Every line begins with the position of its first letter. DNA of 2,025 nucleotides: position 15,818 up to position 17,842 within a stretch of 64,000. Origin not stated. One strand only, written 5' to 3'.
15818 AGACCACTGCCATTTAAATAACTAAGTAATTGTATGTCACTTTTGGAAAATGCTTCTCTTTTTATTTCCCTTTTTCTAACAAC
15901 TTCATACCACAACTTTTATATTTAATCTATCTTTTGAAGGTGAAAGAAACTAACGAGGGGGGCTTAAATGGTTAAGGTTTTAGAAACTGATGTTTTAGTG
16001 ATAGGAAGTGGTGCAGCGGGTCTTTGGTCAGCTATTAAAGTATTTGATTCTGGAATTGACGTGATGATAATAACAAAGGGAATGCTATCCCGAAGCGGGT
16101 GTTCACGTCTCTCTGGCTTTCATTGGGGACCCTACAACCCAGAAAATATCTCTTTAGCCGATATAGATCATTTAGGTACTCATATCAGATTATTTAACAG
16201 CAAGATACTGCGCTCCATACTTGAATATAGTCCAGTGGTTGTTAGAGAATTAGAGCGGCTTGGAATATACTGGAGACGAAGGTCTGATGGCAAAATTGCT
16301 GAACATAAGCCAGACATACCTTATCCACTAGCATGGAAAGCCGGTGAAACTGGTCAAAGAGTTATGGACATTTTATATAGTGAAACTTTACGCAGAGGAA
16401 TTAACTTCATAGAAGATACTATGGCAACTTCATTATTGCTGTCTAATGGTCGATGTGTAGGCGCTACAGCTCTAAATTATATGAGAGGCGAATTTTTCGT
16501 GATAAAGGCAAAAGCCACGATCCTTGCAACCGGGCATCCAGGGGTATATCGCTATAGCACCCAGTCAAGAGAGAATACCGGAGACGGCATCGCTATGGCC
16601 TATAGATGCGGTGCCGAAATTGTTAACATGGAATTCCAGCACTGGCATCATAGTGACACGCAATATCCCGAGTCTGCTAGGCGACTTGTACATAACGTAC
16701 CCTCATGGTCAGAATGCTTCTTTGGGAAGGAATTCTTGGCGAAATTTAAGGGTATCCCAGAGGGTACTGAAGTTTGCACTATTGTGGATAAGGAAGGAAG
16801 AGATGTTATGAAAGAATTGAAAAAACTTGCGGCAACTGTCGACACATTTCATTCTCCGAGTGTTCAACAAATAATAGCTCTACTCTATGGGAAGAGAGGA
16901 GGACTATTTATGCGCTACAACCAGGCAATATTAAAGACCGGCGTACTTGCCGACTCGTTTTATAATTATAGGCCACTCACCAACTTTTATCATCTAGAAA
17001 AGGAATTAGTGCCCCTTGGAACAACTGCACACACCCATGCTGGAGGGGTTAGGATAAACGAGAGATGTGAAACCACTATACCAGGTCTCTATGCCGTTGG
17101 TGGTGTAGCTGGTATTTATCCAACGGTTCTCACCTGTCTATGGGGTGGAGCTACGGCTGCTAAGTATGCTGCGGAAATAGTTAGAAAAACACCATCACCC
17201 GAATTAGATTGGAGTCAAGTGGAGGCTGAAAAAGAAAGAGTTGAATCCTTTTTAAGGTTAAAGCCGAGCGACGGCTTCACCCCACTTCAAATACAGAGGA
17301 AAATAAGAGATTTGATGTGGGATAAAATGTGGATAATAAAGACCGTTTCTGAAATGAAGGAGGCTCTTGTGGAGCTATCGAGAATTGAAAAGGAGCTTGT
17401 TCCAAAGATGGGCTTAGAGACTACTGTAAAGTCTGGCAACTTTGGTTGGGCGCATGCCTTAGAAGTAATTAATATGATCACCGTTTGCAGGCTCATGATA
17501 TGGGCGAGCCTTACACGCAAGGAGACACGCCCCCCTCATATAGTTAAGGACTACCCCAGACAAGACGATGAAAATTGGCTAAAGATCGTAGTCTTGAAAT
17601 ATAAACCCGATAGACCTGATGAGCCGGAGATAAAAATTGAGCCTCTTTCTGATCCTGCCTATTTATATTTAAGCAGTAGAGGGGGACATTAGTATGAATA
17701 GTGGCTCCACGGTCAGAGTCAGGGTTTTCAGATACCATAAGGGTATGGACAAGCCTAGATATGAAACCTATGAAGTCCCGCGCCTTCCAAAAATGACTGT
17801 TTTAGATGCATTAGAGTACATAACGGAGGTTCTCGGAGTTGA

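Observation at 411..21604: A 21-kb catabolic island: Mo-hydroxylase, three amidohydrolase-2 enzymes, a PEPM/ICL-family lyase, a cupin, two fumarate-reductase-like flavoproteins and a Liv-type importer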

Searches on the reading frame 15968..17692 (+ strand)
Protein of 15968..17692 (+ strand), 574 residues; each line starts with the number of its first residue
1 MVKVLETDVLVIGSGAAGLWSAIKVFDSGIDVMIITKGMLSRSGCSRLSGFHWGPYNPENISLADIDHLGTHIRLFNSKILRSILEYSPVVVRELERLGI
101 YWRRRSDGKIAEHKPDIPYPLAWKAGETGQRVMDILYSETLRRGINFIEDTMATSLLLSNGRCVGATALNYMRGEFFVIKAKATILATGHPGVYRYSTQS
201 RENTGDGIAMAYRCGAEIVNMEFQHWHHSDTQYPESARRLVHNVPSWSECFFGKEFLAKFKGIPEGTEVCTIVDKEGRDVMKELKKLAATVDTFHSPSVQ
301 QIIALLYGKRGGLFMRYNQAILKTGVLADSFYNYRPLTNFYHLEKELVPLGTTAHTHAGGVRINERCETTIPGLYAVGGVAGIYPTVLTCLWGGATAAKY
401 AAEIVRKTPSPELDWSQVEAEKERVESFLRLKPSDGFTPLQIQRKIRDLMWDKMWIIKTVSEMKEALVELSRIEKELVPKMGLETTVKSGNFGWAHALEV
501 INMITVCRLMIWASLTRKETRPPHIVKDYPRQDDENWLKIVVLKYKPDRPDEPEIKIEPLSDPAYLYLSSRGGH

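Call 4: search_protein_families(library=pfam, proteins=[window:15968-17692:+])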
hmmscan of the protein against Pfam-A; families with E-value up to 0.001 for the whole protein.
window:15968-17692:+ (574 aa): 6 families
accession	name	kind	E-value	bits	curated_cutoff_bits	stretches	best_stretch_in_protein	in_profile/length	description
PF00890.30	FAD_binding_2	-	1.5e-38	133.5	20.4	1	8-384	1-403/414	FAD binding domain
PF02910.25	Succ_DH_flav_C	-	3.2e-21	76.1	20.8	1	444-561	2-117/130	Fumarate reductase flavoprotein C-term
PF07992.20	Pyr_redox_2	-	4.9e-11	43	26.1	1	8-189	2-108/291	Pyridine nucleotide-disulphide oxidoreductase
PF03486.20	HI0933_like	-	2.5e-07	30.8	50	1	8-380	2-219/244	HI0933-like protein Rossmann domain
PF01266.30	DAO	-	9.8e-06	25.7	27.9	1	8-189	1-203/353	FAD dependent oxidoreductase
PF12831.13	FAD_oxidored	-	0.00072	19.4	27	0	8-189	1-145/416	FAD dependent oxidoreductase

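Call 6: search_protein_families(library=ncbifam, proteins=[window:15968-17692:+], max_evalue=0.00001)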
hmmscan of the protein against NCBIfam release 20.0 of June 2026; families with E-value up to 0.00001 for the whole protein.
window:15968-17692:+ (574 aa): 42 families (the best 25 are shown)
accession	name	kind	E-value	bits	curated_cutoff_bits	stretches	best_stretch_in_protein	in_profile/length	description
NF004900.0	PRK06263.1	equivalog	1.3e-62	212.1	718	2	3-238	4-245/546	fumarate reductase (CoM/CoB) subunit TfrA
NF004724.0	PRK06069.1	subfamily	3.5e-60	203.8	826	2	3-228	2-237/577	succinate dehydrogenase/fumarate reductase flavoprotein subunit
TIGR01812.1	sdhA_frdA_Gneg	subfamily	7.5e-59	199.7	567.3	2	8-228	1-228/568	succinate dehydrogenase or fumarate reductase, flavoprotein subunit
NF006131.0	PRK08275.1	equivalog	1.1e-47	162.7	587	2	3-224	7-241/577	fumarate reductase/succinate dehydrogenase flavoprotein subunit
NF005866.0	PRK07803.1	equivalog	6e-46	156.8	819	2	4-239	6-261/631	fumarate reductase/succinate dehydrogenase flavoprotein subunit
TIGR00551.1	nadB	equivalog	3.5e-45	154.6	452.75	2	6-236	2-234/489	L-aspartate oxidase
NF005037.0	PRK06452.1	equivalog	2e-42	145.5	862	2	5-234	4-240/566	succinate dehydrogenase flavoprotein subunit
NF005978.0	PRK08071.1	equivalog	1.5e-40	139.2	621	2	6-228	3-227/514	L-aspartate oxidase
TIGR01816.1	sdhA_forward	equivalog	2.1e-40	138.4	727.35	2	7-228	3-237/584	succinate dehydrogenase flavoprotein subunit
NF005636.0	PRK07395.1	subfamily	5.5e-40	137.1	723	2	6-241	12-250/560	L-aspartate oxidase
NF006686.0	PRK09231.1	equivalog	8.8e-40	136.8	854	2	3-228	2-234/598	fumarate reductase (quinol) flavoprotein subunit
TIGR01176.1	fum_red_Fp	equivalog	1.6e-39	136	932.7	2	5-229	2-233/580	fumarate reductase (quinol) flavoprotein subunit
NF006383.0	PRK08626.1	equivalog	5.6e-38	130.6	663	2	345-561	359-585/657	fumarate reductase flavoprotein subunit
NF005331.0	PRK06854.1-2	equivalog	7.7e-37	127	557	2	354-549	348-544/563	adenylyl-sulfate reductase subunit alpha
NF006567.0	PRK09077.1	equivalog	3.9e-36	124.4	629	2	4-236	6-252/537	L-aspartate oxidase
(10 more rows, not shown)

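Call 25: find_homologous_proteins(query=window:15968-17692:+, max_evalue=1e-20)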
Query window:15968-17692:+ (574 aa): 722 proteins with E <= 1e-20 among 8000 candidates; the best 120 are listed.
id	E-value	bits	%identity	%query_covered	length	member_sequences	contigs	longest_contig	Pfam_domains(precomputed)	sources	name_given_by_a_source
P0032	0.0e+0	1334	100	100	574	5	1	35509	PF01266.31,PF00890.31,PF07992.21,PF03486.21,PF02910.26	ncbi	ncbi:MAG: FAD-binding protein [Candidatus Bathyarchaeia archaeon]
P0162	0.0e+0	1120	83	100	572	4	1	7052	PF01266.31,PF00890.31,PF07992.21,PF03486.21,PF02910.26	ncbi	ncbi:MAG: FAD-binding protein [Candidatus Bathyarchaeia archaeon]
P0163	0.0e+0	1094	80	100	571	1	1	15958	PF01266.31,PF00890.31,PF07992.21,PF03486.21,PF02910.26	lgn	-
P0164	0.0e+0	1045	77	99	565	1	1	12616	PF01266.31,PF00890.31,PF07992.21,PF03486.21,PF02910.26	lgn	-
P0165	1.4e-204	699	57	98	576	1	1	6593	PF01266.31,PF00890.31,PF07992.21,PF03486.21,PF02910.26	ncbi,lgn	ncbi:MAG: FAD-binding protein [Candidatus Jordarchaeaceae archaeon]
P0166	1.1e-200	686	56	97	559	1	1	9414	PF01266.31,PF00890.31,PF07992.21,PF03486.21,PF02910.26,PF12831.14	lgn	-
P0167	8.2e-133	462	57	62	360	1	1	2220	PF02910.26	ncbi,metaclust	ncbi:hypothetical protein AKJ40_04960, partial [candidate division MSBL1 archaeon SCGC-AAA259M10]|me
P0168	4.9e-126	439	43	93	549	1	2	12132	PF01266.31,PF00890.31,PF07992.21,PF03486.21,PF02910.26,PF12831.14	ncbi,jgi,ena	-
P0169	6.3e-108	380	38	97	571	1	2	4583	PF01266.31,PF00890.31,PF07992.21,PF03486.21,PF02910.26,PF01134.29,PF12831.14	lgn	-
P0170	1.3e-80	289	34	94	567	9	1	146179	PF01266.31,PF00890.31,PF07992.21,PF13738.13,PF03486.21,PF02910.26,PF12831.14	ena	-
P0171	2.0e-80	289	35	94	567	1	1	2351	PF01266.31,PF00890.31,PF07992.21,PF13738.13,PF03486.21,PF02910.26,PF12831.14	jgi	-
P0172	1.1e-78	283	34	95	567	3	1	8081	PF01266.31,PF00890.31,PF07992.21,PF13738.13,PF02910.26,PF12831.14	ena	-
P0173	2.4e-78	282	34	94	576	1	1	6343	PF01266.31,PF00890.31,PF07992.21,PF13738.13,PF03486.21,PF02910.26,PF12831.14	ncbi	-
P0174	2.7e-77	278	34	94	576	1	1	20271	PF01266.31,PF00890.31,PF07992.21,PF03486.21,PF02910.26,PF12831.14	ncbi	-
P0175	9.8e-77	277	33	98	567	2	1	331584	PF01266.31,PF00890.31,PF07992.21,PF13738.13,PF03486.21,PF02910.26,PF12831.14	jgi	jgi:succinate dehydrogenase / fumarate reductase, flavoprotein subunit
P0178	2.1e-76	275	33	94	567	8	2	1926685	PF01266.31,PF00890.31,PF07992.21,PF13738.13,PF03486.21,PF02910.26,PF12831.14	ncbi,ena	-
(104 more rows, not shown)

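Call 26: find_encoding_contigs(protein=P0166, flank=10000, max_places=1)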
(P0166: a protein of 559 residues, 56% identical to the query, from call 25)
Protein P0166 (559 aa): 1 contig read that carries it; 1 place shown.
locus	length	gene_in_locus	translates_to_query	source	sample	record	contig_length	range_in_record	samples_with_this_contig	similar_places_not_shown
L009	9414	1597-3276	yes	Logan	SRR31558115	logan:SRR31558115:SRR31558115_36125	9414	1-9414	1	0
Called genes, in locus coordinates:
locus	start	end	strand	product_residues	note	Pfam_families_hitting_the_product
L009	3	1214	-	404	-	?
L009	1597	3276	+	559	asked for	PF00890:FAD_binding_2, PF01266:DAO, PF03486:HI0933_like (weak), PF07992:Pyr_redox_2 (faint), PF12831:FAD_oxidored (weak), PF02910:Succ_DH_flav_C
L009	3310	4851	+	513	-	PF13085:Fer2_3, PF13183:Fer4_8, PF02754:CCG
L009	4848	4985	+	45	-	-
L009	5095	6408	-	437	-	PF03972:MmgE_PrpD_N, PF19305:MmgE_PrpD_C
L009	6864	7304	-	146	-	PF00190:Cupin_1 (weak), PF12973:Cupin_7 (faint), PF07883:Cupin_2 (weak)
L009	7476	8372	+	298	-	PF13714:PEP_mutase, PF00463:ICL (weak)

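Call 27: find_encoding_contigs(protein=P0168, flank=10000, max_places=1)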
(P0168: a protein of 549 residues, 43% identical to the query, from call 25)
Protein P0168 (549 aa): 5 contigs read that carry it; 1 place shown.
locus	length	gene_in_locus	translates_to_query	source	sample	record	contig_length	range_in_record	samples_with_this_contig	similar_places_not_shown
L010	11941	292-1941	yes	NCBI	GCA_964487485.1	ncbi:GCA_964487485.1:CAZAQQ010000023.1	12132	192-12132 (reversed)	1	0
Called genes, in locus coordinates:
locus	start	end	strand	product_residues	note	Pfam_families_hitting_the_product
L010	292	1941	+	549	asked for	PF00890:FAD_binding_2, PF01266:DAO, PF03486:HI0933_like (faint), PF07992:Pyr_redox_2 (weak), PF12831:FAD_oxidored, PF02910:Succ_DH_flav_C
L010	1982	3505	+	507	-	PF13085:Fer2_3, PF13187:Fer4_9 (faint), PF13183:Fer4_8, PF13534:Fer4_17, PF02754:CCG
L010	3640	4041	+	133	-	PF00293:NUDIX, PF14815:NUDIX_4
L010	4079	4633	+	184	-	PF12801:Fer4_5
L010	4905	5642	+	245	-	PF14512:TM1586_NiRdase (faint), PF00881:Nitroreductase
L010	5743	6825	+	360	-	PF01118:Semialdhyde_dh, PF22698:Semialdhyde_dhC_1 (faint), PF02774:Semialdhyde_dhC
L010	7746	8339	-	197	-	PF19502:DUF6036, PF09970:DUF2204 (weak)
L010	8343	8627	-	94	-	-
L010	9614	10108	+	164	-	PF01844:HNH, PF13395:HNH_4 (faint), PF14279:HNH_5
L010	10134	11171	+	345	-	PF04055:Radical_SAM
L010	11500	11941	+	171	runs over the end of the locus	-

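Call 28: find_encoding_contigs(protein=P0178, flank=10000, max_places=1)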
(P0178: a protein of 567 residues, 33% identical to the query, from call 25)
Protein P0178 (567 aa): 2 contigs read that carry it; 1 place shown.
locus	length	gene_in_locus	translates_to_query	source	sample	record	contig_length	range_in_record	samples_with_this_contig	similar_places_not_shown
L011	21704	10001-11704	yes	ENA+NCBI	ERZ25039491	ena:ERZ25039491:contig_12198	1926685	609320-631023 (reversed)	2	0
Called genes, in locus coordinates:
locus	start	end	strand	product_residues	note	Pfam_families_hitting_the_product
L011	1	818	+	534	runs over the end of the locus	PF02538:Hydantoinase_B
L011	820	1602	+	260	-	PF00106:adh_short, PF08659:KR, PF23441:SDR (weak), PF13561:adh_short_C2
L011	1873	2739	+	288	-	PF00941:FAD_binding_5, PF03450:CO_deh_flav_C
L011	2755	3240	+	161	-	PF00111:Fer2, PF01799:Fer2_2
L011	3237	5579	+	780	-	PF01315:Ald_Xan_dh_C, PF02738:MoCoBD_1, PF20256:MoCoBD_2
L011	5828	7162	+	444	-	PF05598:DUF772, PF13751:DDE_Tnp_1_6 (weak)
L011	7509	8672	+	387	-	PF14294:DUF4372, PF01609:DDE_Tnp_1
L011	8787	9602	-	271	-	PF09339:HTH_IclR, PF01614:IclR_C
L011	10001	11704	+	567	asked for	PF00890:FAD_binding_2, PF01266:DAO, PF03486:HI0933_like (weak), PF07992:Pyr_redox_2 (weak), PF12831:FAD_oxidored (faint), PF13738:Pyr_redox_3 (faint), PF02910:Succ_DH_flav_C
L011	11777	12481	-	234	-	PF00005:ABC_tran, PF13304:AAA_21 (faint)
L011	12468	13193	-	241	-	PF00005:ABC_tran, PF13304:AAA_21 (faint), PF12399:BCA_ABC_TP_C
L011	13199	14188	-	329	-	PF02653:BPD_transp_2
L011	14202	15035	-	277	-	PF02653:BPD_transp_2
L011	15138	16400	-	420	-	PF13433:Peripla_BP_5 (weak), PF13458:Peripla_BP_6, PF01094:ANF_receptor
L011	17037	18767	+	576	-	PF00890:FAD_binding_2, PF01266:DAO, PF03486:HI0933_like (faint), PF07992:Pyr_redox_2 (weak), PF12831:FAD_oxidored (faint), PF13738:Pyr_redox_3 (faint), PF02910:Succ_DH_flav_C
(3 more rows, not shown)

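Call 29: search_solved_structures(query=window:15968-17692:+, show_alignments=2, max_evalue=1e-20)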
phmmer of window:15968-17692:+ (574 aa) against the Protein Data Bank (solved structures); distinct sequences matched with E-value up to 1e-20: 27.
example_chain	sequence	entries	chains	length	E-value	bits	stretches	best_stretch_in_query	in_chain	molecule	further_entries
7d6v_A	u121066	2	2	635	8.9e-33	116.5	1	7-559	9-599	Succinate dehydrogenase subunit A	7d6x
8a8o_A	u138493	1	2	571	7.1e-30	106.9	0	2-224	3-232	Alpha-subunit of the PAPS reductase from Methanothermococcus thermolithotrophicus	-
1nek_A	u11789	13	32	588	2.4e-29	105.1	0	4-228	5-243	Succinate dehydrogenase flavoprotein subunit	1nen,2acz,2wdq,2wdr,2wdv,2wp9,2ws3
1knp_A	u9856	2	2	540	1.3e-27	99.4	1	125-531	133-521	L-aspartate oxidase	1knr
1chu_A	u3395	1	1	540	1.7e-27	99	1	125-531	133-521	PROTEIN (L-ASPARTATE OXIDASE)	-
5kxj_A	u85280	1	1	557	2.1e-27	98.8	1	5-536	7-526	L-aspartate oxidase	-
5vpn_A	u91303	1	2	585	6.5e-26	93.8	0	4-229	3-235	Fumarate reductase flavoprotein subunit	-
2b76_A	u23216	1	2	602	6.6e-26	93.8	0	4-229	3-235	Fumarate reductase flavoprotein subunit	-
1kf6_A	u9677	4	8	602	7.2e-26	93.6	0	4-229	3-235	FUMARATE REDUCTASE FLAVOPROTEIN | Fumarate reductase flavoprotein subunit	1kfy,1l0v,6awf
3p4p_A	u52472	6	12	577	7.3e-26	93.6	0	4-229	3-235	Fumarate reductase flavoprotein subunit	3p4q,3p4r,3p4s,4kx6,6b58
3cir_A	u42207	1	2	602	8.8e-26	93.4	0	4-229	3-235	Fumarate reductase flavoprotein subunit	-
9lig_A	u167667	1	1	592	1.9e-25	92.3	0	6-229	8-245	Succinate dehydrogenase [ubiquinone] flavoprotein subunit, mitochondrial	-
9kps_A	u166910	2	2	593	1.9e-25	92.3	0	6-229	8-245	Succinate dehydrogenase [ubiquinone] flavoprotein subunit, mitochondrial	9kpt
9kq3_A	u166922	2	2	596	1.9e-25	92.2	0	6-229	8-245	Succinate dehydrogenase [ubiquinone] flavoprotein subunit, mitochondrial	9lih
9qdl_A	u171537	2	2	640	2.6e-25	91.8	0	6-229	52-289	Succinate dehydrogenase [ubiquinone] flavoprotein subunit, mitochondrial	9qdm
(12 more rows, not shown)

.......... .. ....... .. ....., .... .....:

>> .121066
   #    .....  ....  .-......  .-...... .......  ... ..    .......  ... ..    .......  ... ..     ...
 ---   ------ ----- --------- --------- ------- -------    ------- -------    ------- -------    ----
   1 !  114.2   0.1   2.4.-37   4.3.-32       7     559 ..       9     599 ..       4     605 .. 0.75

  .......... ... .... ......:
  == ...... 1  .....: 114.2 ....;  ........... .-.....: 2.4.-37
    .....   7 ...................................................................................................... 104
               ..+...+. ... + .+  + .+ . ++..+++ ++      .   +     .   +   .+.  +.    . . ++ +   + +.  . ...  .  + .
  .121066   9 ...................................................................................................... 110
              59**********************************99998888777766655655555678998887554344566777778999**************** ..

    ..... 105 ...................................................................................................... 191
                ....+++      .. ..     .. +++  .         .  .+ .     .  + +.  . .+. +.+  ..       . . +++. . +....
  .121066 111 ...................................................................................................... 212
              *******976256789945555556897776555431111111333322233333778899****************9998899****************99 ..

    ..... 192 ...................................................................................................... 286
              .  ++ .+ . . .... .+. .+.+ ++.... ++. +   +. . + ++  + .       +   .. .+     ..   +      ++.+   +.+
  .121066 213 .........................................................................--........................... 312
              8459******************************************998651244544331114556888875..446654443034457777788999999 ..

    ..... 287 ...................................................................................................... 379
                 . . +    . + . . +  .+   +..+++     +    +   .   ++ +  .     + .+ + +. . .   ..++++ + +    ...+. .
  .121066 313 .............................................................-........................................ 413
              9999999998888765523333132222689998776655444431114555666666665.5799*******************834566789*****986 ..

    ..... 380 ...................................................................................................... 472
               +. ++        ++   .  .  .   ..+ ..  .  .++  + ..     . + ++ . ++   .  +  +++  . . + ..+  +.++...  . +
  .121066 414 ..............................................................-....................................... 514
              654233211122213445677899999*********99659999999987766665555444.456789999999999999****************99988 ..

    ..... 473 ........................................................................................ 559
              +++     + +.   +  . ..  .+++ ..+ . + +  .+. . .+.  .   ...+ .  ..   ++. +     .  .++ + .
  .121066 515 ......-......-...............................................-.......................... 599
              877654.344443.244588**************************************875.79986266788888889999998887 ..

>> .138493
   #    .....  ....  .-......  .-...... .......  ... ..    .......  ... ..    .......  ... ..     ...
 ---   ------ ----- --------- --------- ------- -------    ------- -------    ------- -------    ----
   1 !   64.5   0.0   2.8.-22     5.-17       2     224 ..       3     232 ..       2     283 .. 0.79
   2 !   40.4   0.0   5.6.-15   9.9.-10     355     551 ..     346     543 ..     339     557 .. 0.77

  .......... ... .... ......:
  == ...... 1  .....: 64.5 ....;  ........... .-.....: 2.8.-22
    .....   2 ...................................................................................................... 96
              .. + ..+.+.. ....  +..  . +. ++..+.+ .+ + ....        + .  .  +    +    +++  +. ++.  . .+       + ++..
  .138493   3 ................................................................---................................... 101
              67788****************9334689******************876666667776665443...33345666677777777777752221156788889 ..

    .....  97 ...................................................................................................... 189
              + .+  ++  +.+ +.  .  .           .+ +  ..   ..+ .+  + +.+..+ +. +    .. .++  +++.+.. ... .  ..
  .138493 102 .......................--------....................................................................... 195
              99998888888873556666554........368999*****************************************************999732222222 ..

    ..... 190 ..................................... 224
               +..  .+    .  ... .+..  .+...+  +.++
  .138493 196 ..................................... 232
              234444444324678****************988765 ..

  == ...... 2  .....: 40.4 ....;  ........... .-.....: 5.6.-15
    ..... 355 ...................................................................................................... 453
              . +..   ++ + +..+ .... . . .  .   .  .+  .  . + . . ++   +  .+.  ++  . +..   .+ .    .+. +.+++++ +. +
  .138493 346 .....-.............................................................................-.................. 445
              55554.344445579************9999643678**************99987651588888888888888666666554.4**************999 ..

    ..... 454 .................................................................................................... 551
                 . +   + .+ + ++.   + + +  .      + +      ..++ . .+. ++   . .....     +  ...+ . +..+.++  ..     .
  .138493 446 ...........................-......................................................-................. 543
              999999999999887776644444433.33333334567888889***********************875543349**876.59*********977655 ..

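Call 32: find_related_loci(query=A1, collection=genome_contigs, flank=10000)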
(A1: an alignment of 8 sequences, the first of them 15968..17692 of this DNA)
Query A1 (574 aa) in genome_contigs; peptide patterns used: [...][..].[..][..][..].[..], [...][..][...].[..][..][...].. (x = any residue, [..] = any of these).
57 stretches matched a pattern; 2 encode a relative of the query (tblastn E <= 1e-3); 2 distinct loci.
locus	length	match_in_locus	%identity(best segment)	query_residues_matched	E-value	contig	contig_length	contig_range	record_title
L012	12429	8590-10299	83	1-573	0e+0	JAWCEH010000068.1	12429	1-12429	MAG: Candidatus Bathyarchaeia archaeon isolate JZ-1_201912_bins_83 JZ-1_201912_bins_83_scaffold_68, whole genome shotgun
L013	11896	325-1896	43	12-544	6e-130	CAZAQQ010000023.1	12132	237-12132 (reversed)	MAG TPA_asm: uncultured Candidatus Bathyarchaeia archaeon isolate SRP231805_co2_279 genome assembly, contig: NODE_3954_l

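Call 34: find_related_loci(query=A1, collection=metagenome_contigs, flank=10000)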
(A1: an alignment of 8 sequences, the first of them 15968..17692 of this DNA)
Query A1 (574 aa) in metagenome_contigs; peptide patterns used: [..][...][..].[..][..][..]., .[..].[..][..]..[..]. (x = any residue, [..] = any of these).
336 stretches matched a pattern; 9 encode a relative of the query (tblastn E <= 1e-3); 9 distinct loci.
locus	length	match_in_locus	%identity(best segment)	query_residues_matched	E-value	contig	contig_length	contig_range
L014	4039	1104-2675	43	12-544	3e-132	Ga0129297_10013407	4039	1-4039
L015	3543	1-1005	42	195-544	2e-81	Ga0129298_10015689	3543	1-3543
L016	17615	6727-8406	30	2-565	1e-69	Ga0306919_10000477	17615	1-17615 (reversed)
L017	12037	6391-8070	29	2-565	3e-69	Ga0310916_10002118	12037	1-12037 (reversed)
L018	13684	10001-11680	31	2-565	1e-68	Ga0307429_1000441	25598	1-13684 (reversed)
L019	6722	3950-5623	31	2-563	1e-67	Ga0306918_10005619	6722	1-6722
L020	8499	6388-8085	30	3-572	1e-54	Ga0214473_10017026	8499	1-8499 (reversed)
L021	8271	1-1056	32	200-565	3e-45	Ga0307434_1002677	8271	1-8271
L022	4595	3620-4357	41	1-240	5e-40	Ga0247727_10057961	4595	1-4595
